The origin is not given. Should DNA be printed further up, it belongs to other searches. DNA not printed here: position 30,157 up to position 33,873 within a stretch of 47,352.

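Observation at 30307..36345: Candidate novel defence operon: nuclease-vWA protein, small TM protein, HD + GHKL ATPase giant protein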

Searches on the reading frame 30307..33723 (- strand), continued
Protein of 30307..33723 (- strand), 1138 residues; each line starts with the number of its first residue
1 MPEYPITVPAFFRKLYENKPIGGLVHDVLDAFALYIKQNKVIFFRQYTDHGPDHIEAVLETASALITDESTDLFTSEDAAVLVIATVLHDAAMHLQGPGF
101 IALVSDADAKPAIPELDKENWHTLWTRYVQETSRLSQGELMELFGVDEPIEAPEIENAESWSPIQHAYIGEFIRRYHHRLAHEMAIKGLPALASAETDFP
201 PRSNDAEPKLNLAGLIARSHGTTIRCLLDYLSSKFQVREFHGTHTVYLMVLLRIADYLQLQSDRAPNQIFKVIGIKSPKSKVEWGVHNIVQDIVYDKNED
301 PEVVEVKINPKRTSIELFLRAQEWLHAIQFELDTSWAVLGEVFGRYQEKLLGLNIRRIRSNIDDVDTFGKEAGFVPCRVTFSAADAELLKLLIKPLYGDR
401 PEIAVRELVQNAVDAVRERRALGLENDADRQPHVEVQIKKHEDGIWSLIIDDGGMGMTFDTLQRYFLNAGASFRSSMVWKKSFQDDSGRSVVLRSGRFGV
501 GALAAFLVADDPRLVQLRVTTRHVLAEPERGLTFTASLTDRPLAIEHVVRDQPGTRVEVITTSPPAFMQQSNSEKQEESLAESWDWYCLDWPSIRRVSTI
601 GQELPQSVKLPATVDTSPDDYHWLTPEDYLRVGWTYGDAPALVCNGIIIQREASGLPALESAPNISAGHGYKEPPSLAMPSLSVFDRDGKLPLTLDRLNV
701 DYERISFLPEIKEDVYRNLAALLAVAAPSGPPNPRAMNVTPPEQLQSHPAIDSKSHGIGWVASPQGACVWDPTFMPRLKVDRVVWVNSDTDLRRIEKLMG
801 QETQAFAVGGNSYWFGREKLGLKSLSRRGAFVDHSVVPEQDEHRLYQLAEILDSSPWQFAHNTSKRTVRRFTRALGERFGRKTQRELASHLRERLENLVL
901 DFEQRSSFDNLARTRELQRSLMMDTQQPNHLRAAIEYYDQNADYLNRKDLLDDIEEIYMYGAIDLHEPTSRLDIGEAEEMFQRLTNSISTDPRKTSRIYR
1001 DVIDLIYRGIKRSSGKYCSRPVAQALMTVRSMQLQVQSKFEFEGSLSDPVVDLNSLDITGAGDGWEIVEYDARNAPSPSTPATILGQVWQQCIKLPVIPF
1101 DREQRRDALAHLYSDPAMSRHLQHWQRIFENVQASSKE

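Call 32: find_related_loci(query=A3, collection=metagenome_contigs, flank=6000)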
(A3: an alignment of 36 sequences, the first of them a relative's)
Query A3 (1138 aa) in metagenome_contigs; peptide patterns used: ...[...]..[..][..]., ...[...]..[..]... (x = any residue, [..] = any of these).
600 stretches matched a pattern (row limit reached: there are more); 421 encode a relative of the query (tblastn E <= 1e-3); the best 80 are kept; 80 distinct loci.
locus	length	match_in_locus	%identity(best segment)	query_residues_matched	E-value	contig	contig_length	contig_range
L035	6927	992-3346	39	10-792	3e-161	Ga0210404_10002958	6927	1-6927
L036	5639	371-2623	38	6-771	2e-147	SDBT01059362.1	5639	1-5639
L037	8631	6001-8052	40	9-731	4e-144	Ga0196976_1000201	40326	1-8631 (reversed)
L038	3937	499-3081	36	9-864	2e-143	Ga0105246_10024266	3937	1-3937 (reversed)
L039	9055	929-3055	38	14-731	6e-136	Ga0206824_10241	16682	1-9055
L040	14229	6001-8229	37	11-747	1e-134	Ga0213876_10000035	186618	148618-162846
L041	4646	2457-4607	37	6-730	1e-134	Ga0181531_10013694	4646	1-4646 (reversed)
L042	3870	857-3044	40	15-730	8e-129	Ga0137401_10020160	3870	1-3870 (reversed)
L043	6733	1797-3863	38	29-723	3e-122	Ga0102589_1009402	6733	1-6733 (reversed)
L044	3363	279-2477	37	34-739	2e-123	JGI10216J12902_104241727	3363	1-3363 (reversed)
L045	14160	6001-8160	37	6-723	6e-119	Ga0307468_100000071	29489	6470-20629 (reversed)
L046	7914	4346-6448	35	6-726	4e-119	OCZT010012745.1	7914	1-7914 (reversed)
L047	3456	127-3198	35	6-1128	6e-123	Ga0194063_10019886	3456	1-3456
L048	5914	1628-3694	38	15-729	2e-117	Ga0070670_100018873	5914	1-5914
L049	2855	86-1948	37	112-733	3e-122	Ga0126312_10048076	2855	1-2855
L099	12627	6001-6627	37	15-224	1e-33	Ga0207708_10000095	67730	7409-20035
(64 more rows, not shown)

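Call 36: find_encoding_contigs(protein=P0002, flank=6000, max_places=2)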
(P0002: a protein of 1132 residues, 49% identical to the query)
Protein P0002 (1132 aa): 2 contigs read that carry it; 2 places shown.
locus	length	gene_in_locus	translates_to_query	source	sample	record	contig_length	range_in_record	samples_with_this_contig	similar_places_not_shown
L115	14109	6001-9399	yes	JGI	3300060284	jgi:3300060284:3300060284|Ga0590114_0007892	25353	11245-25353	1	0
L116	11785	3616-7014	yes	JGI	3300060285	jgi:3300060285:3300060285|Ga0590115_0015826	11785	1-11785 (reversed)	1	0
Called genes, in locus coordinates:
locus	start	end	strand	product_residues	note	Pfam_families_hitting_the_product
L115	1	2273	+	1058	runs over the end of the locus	PF24391:HD-CE, PF13589:HATPase_c_3 (weak)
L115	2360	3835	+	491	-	PF00149:Metallophos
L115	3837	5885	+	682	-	PF12770:CHAT, PF20308:TPR-S (weak)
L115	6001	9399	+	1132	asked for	PF24391:HD-CE, PF02518:HATPase_c (faint), PF13589:HATPase_c_3 (weak)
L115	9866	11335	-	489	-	-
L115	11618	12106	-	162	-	PF04255:DUF433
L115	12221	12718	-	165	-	PF07589:PEP_exosort_dom (weak)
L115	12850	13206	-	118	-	PF18480:DUF5615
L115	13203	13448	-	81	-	PF04255:DUF433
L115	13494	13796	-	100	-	-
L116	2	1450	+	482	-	?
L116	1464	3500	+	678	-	PF12770:CHAT, PF20308:TPR-S (weak)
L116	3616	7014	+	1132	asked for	PF24391:HD-CE, PF02518:HATPase_c (faint), PF13589:HATPase_c_3 (weak)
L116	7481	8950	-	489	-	-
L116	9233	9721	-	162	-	PF04255:DUF433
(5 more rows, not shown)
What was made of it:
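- One locus stacks two HD-GHKL paralogues with a CHAT-TPR protease (call 36).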

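Call 37: find_encoding_contigs(protein=P0005, flank=6000, max_places=2)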
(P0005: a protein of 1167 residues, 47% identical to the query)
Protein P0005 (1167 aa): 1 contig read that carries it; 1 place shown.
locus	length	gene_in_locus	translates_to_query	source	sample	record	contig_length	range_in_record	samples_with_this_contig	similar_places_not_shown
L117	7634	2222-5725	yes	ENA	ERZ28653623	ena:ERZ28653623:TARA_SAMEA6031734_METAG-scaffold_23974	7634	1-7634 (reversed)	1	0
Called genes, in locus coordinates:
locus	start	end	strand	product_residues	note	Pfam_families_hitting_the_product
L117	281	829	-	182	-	-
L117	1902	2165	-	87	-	-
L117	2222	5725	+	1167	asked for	PF24391:HD-CE, PF02518:HATPase_c (faint), PF13589:HATPase_c_3 (weak)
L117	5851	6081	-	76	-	-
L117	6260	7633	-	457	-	?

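Call 38: search_solved_structures(query=A3, max_evalue=0.01)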
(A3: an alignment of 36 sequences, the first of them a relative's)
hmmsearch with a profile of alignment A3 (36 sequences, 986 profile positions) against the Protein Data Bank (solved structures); distinct sequences matched with E-value up to 0.01: 151 (the best 60 are shown).
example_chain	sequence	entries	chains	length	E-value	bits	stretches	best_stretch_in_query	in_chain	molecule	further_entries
2ior_A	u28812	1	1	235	3.2e-20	75.2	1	376-560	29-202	Chaperone protein htpG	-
1y4s_A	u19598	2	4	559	1.2e-19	73.3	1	376-560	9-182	Chaperone protein htpG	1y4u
2iop_A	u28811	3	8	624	1.5e-19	72.9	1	376-560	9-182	Chaperone protein htpG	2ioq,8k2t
2esa_A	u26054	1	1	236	2.8e-17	65.4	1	372-524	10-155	Endoplasmin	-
5in9_A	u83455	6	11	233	7.5e-17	64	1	372-524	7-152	Endoplasmin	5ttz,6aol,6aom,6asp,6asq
1tbw_A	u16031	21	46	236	7.7e-17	63.9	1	372-524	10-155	Endoplasmin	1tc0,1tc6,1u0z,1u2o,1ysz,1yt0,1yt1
7u4c_A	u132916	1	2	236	1.2e-16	63.3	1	374-569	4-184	Chaperone protein HtpG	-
7ull_A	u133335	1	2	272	1.3e-16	63.2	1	372-524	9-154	Endoplasmin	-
4nh9_A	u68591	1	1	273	1.6e-16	62.9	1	372-524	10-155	Endoplasmin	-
1qy8_A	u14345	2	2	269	1.7e-16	62.8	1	372-524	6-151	Endoplasmin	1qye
1yt2_A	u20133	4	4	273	1.7e-16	62.8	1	372-524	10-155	Endoplasmin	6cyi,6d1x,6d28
2o1u_A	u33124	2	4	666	2.1e-16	62.5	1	369-524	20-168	Endoplasmin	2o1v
2o1w_A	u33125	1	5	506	2.6e-16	62.2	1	369-524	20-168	Endoplasmin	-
5uls_A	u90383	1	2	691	9.1e-16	60.4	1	372-524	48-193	Endoplasmin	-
6cji_A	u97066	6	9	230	1.2e-15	60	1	371-568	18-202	Heat shock protein 90 homolog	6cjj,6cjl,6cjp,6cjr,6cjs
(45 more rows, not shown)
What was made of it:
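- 32044..32598 (-): Bergerat-fold (GHKL) ATPase domain of Hsp90 type (aa ~376-560). PDB profile search: HtpG E 3e-20 (call 38).
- On GHKL / Hsp90-type ATPase: PDB profile search gives HtpG at E 3e-20 (call 38).
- Checked: A PDB profile search gives HtpG at E 3e-20 (call 38).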

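Call 42: search_dna_similar(query=window:30307-33723:-, collection=plasmids, mode=protein, max_rows=15)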
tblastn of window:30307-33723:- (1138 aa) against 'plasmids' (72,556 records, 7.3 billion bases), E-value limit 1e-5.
Records with a match: 83; places in all: 85; records where one place covers at least 80% of the query: 0.
Best place of each record, by identity: <60% 83.
By first word of the organism name: Sinorhizobium 52; Escherichia 6; Ensifer 4; Proteus 2; Salmonella 2; Novosphingobium 2; Streptantibioticus 2; Listeria 2; Zymomonas 1; Bacillus 1; and 9 more.
By predicted mobility (MOB-suite, as given by PLSDB): mobilizable 52; non-mobilizable 27; conjugative 4.
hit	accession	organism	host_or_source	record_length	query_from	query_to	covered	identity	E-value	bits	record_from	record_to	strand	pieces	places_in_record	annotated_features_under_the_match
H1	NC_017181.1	Zymomonas mobilis subsp. mobilis ATCC 10988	fermenting agave juice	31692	248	576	29%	27.1%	1e-10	74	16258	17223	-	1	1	ATP-binding protein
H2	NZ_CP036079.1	Bacillus mycoides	cell culture,soil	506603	211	525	28%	25.4%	4e-14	86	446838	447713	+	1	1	ATP-binding protein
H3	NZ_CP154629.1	Acetoanaerobium noterae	cell culture,Sludge of a digestion ...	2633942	377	615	21%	27.7%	6e-7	62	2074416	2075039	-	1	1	none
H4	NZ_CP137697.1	Escherichia coli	whole organism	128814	381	615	21%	27.6%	7e-8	65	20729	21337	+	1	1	htpG: molecular chaperone HtpG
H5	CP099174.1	Escherichia coli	culture,Pooled soil sample collected ...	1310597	381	615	21%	27.6%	7e-8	65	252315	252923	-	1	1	htpG: molecular chaperone HtpG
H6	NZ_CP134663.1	Escherichia coli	Larus michahellis,bacteria,cloaca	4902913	381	615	21%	27.6%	7e-8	65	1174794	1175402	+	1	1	none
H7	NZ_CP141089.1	Escherichia coli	Homo sapiens,Infected Human Urine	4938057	381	615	21%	27.6%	7e-8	65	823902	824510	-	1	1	none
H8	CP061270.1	Escherichia coli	Sheep,cell culture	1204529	381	615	21%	27.6%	7e-8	65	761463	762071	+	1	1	htpG: molecular chaperone HtpG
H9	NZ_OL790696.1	Escherichia coli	-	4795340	381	615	21%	27.6%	7e-8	65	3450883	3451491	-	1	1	none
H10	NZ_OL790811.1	Proteus mirabilis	-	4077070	381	620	21%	26.7%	3e-6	59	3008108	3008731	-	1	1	none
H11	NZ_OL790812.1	Proteus mirabilis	-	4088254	381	620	21%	26.7%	3e-6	59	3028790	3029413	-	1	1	none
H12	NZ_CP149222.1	Salmonella enterica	Homo sapiens,single cell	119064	381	615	21%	27.2%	4e-7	62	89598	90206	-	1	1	htpG: molecular chaperone HtpG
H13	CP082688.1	Salmonella enterica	ground turkey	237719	381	615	21%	27.2%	4e-7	62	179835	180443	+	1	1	htpG: molecular chaperone HtpG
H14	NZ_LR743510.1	Methylobacterium bullatum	-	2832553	378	557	16%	33.7%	7e-8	65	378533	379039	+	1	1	none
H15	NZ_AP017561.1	Pseudanabaena sp. ABRG5-3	-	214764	315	510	17%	29.1%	4e-7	62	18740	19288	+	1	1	ATP-binding protein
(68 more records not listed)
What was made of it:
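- Tried and rejected: The plasmid search with the HD-GHKL protein gave only housekeeping htpG and weak hits (call 42).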

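Call 61: search_protein_families(library=phrogs, proteins=[window:30307-33723:-], max_evalue=0.001)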
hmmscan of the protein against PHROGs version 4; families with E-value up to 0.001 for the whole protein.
window:30307-33723:- (1138 aa): 2 families
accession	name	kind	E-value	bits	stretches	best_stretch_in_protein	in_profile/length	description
phrog_6203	-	unknown function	7.1e-06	25.9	1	427-510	39-111/644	-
phrog_3921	-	unknown function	0.0004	20.8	1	39-94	16-69/227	-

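Call 70: find_related_loci(query=A3, collection=viral_contigs, flank=6000)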
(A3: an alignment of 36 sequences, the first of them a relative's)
Query A3 (1138 aa) in viral_contigs; peptide patterns used: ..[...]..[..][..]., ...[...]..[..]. (x = any residue, [..] = any of these).
276 stretches matched a pattern; 22 encode a relative of the query (tblastn E <= 1e-3); 22 distinct loci.
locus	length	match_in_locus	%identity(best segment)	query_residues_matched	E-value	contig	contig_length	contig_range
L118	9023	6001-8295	31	11-790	1e-117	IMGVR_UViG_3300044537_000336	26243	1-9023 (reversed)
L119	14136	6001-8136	34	3-723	5e-113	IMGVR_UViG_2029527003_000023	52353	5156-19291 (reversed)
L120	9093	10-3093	31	6-1128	2e-108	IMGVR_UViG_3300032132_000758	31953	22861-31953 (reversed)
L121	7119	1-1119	36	338-715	3e-60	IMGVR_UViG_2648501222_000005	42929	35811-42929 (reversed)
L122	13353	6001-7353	27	25-510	1e-24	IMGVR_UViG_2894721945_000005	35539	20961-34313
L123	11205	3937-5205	24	44-535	8e-23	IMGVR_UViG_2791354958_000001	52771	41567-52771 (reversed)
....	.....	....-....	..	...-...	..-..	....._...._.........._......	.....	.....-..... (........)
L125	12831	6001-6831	26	244-523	8e-22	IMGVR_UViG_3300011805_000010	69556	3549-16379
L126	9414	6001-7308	23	44-541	1e-19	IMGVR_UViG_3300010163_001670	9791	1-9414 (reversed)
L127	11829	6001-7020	24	155-511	4e-19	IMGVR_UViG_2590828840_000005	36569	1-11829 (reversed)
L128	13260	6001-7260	25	43-510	2e-18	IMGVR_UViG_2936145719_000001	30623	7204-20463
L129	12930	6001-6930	28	248-563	1e-12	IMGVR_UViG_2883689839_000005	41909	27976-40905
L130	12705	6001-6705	27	264-510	1e-12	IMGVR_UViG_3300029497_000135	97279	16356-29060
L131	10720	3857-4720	24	248-543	1e-11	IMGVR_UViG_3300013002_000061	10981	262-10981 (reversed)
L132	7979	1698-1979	32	387-506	4e-8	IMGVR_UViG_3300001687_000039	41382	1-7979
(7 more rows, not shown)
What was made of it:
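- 22 IMG/VR contigs carry relatives (call 70).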

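Call 83: predict_structure(alignment_id=A3)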
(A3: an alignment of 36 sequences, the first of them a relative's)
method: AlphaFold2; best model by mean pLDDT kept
length: 1138 residues; sequences in the alignment: 36
mean_pLDDT: 81.2   pTM: 0.65
mean pLDDT of the five models: 81.2, 80.5, 79.8, 79.7, 78.0
residues with pLDDT >= 90: 399; 70-90: 497; 50-70: 178; < 50: 64
segments of 3 or more residues with pLDDT < 50: 194-198, 497-499, 666-670, 733-737, 811-824, 857-868, 870-879, 963-969
pLDDT, mean of each block of 10 residues (from residue 1): 82 92 91 83 77 92 94 96 96 91 91 93 95 86 86 89 91 93 90 52 81 96 94 90 95 91 60 74 88 81 91 92 94 95 92 93 92 89 63 65 82 89 67 84 89 91 78 68 86 64 67 85 93 86 90 92 75 61 83 88 87 89 93 94 92 87 56 76 92 83 92 95 86 52 78 66 86 82 77 71 69 42 55 65 80 59 46 48 73 90 87 88 73 86 83 83 49 85 79 66 89 80 86 64 66 70 69 71 86 91 90 91 91 76
secondary structure, 60 per line:
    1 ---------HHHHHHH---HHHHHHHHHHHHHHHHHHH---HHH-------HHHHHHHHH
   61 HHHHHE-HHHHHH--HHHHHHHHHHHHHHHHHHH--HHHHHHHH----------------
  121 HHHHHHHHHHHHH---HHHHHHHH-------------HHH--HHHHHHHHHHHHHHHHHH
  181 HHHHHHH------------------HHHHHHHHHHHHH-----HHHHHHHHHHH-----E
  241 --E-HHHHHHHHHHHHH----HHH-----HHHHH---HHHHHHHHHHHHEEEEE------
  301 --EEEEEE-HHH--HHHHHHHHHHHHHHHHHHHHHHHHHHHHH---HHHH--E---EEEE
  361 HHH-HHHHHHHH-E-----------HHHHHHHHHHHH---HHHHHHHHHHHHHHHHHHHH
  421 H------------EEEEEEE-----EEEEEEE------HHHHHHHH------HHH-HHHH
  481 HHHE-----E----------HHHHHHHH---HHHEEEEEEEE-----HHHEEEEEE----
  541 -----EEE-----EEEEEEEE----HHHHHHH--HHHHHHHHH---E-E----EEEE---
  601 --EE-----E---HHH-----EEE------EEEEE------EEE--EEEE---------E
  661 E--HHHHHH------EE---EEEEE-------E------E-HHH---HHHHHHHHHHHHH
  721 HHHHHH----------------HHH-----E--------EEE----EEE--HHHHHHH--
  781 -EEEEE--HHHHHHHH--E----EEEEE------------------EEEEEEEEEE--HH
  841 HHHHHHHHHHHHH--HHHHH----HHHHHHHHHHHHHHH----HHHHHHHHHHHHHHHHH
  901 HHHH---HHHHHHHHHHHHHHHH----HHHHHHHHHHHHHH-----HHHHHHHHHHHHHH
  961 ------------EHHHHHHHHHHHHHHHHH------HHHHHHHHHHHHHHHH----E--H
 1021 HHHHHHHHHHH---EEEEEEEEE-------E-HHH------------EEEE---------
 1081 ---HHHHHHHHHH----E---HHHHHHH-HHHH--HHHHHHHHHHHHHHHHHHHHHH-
elements in order (helices of 4 or more, strands of 3 or more residues): H10-16 H20-38 H52-65 H68-73 H76-94 H97-104 H121-133 H137-144 H163-187 H206-218 H224-234 H245-257 H270-274 H278-289 E290-294 E303-308 H315-343 H347-350 E357-360 H365-372 H386-397 H401-421 E434-440 E446-452 H459-466 H477-483 H501-508 E515-522 E531-536 E546-548 E554-561 H566-572 H575-583 E594-597 E622-624 E631-635 E642-644 E647-650 H664-669 E681-685 H708-726 E760-762 E767-769 H772-778 E782-786 H789-796 E804-808 E827-836 H839-853 H856-860 H865-879 H884-904 H908-923 H928-941 H947-960 H974-990 H997-1012 H1020-1031 E1035-1043 E1068-1071 H1084-1093 H1102-1108 H1110-1113 H1116-1137
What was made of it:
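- On GHKL / Hsp90-type ATPase: The model has pLDDT 81 (call 83).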
